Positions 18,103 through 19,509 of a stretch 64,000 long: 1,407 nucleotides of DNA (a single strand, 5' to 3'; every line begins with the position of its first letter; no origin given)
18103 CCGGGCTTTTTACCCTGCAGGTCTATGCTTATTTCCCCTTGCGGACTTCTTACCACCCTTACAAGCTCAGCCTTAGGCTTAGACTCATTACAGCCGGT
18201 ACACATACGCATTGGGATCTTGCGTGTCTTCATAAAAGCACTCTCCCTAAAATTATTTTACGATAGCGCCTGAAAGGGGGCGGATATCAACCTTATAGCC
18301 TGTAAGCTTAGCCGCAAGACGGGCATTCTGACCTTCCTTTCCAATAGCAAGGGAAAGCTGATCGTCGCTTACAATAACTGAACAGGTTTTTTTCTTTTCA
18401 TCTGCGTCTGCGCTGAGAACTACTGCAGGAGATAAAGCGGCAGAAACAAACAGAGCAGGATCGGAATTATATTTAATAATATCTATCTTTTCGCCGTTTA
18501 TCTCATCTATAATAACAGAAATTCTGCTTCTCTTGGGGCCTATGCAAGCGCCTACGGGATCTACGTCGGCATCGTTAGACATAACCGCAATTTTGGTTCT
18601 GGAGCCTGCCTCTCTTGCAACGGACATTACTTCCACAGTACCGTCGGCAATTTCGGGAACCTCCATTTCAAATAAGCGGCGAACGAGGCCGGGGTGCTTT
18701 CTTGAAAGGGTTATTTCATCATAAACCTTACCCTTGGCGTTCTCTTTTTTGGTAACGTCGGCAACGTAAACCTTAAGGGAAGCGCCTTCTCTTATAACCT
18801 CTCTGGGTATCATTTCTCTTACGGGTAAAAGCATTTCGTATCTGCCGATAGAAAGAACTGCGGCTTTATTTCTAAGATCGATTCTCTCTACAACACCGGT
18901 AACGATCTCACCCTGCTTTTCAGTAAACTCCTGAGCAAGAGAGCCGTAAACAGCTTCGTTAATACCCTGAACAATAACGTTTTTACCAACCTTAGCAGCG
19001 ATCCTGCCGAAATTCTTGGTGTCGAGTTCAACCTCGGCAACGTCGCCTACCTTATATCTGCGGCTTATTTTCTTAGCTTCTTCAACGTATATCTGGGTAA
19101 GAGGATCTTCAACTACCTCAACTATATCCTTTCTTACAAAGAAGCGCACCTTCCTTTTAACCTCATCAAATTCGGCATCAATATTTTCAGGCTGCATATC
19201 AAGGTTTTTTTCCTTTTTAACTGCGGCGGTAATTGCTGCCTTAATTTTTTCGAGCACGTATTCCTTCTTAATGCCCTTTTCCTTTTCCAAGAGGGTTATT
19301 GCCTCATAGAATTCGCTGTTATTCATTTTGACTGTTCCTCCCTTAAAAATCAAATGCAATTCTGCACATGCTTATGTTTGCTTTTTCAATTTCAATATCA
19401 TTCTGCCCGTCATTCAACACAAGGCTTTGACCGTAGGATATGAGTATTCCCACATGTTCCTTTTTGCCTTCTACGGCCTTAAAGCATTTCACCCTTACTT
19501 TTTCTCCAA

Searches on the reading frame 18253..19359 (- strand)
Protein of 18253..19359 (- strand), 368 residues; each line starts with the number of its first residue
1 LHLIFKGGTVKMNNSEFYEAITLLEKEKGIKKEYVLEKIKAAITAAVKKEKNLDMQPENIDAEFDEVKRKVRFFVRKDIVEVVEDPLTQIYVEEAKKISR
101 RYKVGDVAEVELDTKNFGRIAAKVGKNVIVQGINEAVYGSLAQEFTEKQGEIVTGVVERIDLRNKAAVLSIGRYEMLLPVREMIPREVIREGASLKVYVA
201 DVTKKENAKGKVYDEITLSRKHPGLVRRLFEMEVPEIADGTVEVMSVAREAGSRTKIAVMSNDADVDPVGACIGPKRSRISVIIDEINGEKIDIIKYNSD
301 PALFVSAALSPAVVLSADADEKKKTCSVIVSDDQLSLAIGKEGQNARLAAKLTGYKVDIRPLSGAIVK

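Call 42: search_protein_families(library=pfam, proteins=[window:18253-19359:-], max_evalue=0.00001)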
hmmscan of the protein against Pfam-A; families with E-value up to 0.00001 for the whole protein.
window:18253-19359:- (368 aa): 2 families
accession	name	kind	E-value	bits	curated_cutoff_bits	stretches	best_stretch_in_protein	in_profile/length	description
PF08529.16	NusA_N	-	6.1e-30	104.3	23.8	1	16-136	1-116/119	NusA N-terminal domain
PF13184.12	KH_5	-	6.4e-25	87.5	27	1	251-316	1-66/69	NusA-like KH domain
